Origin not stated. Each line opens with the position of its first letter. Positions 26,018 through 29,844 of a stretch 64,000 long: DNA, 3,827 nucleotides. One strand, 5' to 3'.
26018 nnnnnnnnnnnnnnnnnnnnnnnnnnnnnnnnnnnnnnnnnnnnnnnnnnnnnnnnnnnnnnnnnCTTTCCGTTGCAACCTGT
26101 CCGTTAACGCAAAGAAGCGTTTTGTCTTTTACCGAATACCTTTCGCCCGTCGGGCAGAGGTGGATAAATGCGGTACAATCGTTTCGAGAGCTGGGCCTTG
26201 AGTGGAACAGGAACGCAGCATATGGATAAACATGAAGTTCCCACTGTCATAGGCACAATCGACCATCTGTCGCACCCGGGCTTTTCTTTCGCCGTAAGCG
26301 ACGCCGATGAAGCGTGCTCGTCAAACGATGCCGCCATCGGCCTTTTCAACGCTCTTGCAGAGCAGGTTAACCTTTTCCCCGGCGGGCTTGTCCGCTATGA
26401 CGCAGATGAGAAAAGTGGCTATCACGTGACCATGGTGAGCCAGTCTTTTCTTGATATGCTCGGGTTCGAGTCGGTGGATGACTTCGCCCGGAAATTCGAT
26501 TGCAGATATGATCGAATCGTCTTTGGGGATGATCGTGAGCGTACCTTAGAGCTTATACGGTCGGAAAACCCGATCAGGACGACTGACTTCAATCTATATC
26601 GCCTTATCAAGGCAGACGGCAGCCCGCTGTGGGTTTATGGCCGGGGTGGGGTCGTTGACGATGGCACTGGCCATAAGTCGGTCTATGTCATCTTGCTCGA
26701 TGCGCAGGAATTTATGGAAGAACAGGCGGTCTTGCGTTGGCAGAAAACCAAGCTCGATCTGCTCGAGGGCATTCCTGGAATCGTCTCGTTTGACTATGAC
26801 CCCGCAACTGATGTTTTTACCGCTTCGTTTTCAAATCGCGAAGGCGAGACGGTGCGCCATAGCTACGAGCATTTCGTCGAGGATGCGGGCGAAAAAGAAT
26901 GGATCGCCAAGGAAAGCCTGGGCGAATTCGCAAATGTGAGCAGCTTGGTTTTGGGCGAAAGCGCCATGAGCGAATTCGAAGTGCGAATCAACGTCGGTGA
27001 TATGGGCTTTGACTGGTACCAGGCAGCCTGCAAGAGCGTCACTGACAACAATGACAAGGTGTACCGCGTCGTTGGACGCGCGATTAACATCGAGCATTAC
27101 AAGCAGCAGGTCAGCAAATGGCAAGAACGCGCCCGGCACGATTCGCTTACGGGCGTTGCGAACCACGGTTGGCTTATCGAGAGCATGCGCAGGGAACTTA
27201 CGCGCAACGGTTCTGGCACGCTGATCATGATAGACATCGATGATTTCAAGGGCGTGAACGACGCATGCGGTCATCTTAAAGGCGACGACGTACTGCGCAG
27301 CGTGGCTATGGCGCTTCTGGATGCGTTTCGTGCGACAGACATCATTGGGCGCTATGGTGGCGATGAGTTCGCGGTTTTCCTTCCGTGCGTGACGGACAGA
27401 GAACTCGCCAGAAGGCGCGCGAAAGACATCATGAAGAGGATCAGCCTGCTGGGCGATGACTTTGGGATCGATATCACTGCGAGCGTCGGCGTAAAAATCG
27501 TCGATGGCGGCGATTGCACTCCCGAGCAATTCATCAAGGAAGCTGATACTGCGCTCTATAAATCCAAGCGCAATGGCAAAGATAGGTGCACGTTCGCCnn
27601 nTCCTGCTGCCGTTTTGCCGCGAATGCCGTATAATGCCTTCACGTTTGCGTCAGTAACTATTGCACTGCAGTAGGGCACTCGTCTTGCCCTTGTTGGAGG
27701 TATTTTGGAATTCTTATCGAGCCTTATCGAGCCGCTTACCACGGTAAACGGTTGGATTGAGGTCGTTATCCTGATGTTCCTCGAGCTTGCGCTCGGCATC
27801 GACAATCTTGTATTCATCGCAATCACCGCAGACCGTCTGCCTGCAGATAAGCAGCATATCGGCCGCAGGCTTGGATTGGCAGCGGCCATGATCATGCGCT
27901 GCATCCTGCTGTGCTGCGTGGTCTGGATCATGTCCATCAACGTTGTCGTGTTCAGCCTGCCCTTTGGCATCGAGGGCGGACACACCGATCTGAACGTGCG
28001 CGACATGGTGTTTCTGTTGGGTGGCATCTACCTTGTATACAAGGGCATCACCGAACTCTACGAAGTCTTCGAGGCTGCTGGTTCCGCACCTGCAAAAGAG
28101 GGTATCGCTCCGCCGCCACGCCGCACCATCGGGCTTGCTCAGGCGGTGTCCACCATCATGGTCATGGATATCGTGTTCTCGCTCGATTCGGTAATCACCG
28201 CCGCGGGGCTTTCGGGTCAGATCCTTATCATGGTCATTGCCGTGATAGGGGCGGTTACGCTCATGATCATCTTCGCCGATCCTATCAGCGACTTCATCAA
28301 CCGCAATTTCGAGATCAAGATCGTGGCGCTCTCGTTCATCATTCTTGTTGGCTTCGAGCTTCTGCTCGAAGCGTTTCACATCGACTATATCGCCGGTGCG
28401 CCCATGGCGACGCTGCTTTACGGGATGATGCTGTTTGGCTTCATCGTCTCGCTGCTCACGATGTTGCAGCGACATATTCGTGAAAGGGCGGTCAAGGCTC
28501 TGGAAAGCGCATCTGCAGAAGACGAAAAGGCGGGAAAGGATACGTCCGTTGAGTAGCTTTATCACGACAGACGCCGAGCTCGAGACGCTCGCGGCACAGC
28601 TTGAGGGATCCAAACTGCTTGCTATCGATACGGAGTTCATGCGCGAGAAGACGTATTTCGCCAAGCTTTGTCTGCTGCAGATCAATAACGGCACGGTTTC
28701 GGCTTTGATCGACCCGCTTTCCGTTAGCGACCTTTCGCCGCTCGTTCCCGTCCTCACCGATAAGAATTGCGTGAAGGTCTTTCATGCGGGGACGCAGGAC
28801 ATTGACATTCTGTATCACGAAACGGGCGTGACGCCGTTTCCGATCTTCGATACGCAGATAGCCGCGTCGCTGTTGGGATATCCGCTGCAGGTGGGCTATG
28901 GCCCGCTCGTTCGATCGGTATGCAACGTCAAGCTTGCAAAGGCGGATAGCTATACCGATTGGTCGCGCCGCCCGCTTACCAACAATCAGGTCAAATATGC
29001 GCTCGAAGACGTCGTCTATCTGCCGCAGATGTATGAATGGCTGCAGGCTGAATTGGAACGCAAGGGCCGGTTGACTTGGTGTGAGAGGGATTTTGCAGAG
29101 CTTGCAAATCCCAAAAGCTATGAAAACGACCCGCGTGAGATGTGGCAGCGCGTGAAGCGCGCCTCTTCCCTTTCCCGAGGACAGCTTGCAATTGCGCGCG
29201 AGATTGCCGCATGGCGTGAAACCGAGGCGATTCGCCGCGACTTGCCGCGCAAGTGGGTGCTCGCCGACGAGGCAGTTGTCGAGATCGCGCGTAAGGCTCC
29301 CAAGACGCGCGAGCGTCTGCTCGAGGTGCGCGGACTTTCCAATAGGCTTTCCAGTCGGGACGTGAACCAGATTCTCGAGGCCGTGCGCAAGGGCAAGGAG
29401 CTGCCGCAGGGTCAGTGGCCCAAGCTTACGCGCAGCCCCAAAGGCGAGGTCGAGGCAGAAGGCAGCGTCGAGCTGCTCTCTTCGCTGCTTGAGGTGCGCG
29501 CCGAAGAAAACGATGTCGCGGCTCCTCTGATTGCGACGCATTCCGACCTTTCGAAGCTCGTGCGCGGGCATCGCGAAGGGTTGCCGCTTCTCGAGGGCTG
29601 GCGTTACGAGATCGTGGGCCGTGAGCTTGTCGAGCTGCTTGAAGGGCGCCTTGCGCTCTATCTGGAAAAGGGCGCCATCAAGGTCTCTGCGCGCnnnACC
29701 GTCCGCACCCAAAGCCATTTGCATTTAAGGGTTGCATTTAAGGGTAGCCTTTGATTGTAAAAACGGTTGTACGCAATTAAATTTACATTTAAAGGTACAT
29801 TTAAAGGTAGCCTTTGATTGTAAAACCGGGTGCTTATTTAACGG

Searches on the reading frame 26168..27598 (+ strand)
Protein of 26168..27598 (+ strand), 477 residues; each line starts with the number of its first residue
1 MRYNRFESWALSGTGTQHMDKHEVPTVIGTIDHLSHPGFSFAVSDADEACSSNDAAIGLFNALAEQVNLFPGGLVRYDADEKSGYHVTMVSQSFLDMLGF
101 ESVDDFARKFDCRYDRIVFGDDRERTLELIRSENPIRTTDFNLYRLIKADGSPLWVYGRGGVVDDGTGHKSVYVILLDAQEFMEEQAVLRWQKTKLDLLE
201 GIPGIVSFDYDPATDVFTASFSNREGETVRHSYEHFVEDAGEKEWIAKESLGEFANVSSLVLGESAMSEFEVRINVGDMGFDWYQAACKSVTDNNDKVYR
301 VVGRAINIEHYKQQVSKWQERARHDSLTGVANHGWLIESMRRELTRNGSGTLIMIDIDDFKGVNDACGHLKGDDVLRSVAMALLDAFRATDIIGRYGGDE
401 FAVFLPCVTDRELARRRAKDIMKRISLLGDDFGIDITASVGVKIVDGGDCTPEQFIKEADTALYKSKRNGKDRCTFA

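Call 48: search_protein_families(library=ncbifam, proteins=[window:26168-27598:+], max_evalue=0.1)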
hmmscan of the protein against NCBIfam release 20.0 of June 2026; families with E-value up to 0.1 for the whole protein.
window:26168-27598:+ (477 aa): 22 families
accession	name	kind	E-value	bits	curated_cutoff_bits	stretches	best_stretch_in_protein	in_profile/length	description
TIGR00254.1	GGDEF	domain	7.8e-37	126.6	37.4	1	319-475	2-165/168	diguanylate cyclase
NF038266.1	diguan_SiaD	equivalog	6.5e-34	117.4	290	1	315-474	87-252/252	biofilm regulation diguanylate cyclase SiaD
NF007380.0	PRK09894.1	equivalog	8.7e-34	117.2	256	1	309-476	118-286/296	diguanylate cyclase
NF007135.0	PRK09581.1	equivalog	1e-30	107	474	1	309-474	279-452/457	PleD family two-component system response regulator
NF007423.1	PRK09966.1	equivalog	1.9e-30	106.1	325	1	310-467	227-390/390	diguanylate cyclase DgcN/YfiN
NF053781.1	cdiGMPphdstlr2612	equivalog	1.9e-29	102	1600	2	317-473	835-998/1268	Tlr1612 family c-di-GMP phosphodiesterase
NF007298.0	PRK09776.1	equivalog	2.8e-26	91.7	1135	1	320-475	682-843/1111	diguanylate cyclase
NF011955.1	PRK15426.1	equivalog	9e-25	86.8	408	1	310-475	388-559/564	cellulose biosynthesis regulator diguanylate cyclase DgcQ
NF045675.1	PhdiestaseDibA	equivalog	1.6e-24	86.2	980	1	287-473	168-360/623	phosphodiesterase DibA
NF041606.1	dguan_cyc_DgcA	equivalog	1e-23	83.8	370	1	349-476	209-338/340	diguanylate cyclase DgcA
NF051473.1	DigCycDgcsShew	equivalog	2.7e-23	82.8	400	1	316-473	129-287/291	diguanylate cyclase DgcS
NF007474.0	PRK10060.1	equivalog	3.8e-23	81.6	782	1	288-473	205-391/663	cyclic di-GMP phosphodiesterase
NF047654.1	DiguCycDgcRLepto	equivalog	2.9e-22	78.9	500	1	312-473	123-292/295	diguanylate cyclase DgcR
NF007599.0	PRK10245.1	equivalog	1e-21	76.9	402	1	318-475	206-368/371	diguanylate cyclase AdrA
NF052458.1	PhdiestGepA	equivalog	6.2e-18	64.3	1200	1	315-472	418-574/840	phosphodiesterase GepA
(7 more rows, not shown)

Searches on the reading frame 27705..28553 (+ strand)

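Call 61: search_protein_families(library=pfam, proteins=[window:27705-28553:+], max_evalue=0.001)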
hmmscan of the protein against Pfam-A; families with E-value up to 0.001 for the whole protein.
window:27705-28553:+ (283 aa): 1 family
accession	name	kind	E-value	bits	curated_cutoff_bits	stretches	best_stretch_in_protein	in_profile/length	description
PF03741.22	TerC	-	1e-41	143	27.8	1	23-222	3-177/178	Integral membrane protein TerC family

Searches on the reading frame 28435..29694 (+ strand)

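Call 61: search_protein_families(library=pfam, proteins=[window:28435-29694:+], max_evalue=0.001)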
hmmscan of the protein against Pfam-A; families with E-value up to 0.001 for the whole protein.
window:28435-29694:+ (420 aa): 2 families
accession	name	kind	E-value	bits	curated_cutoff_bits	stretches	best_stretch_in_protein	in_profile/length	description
PF01612.26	DNA_pol_A_exo1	-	2.4e-42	145.1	23.6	1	42-208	3-173/173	3'-5' exonuclease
PF00570.28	HRDC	-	3.8e-14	52.8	23.8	1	250-317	1-68/68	HRDC domain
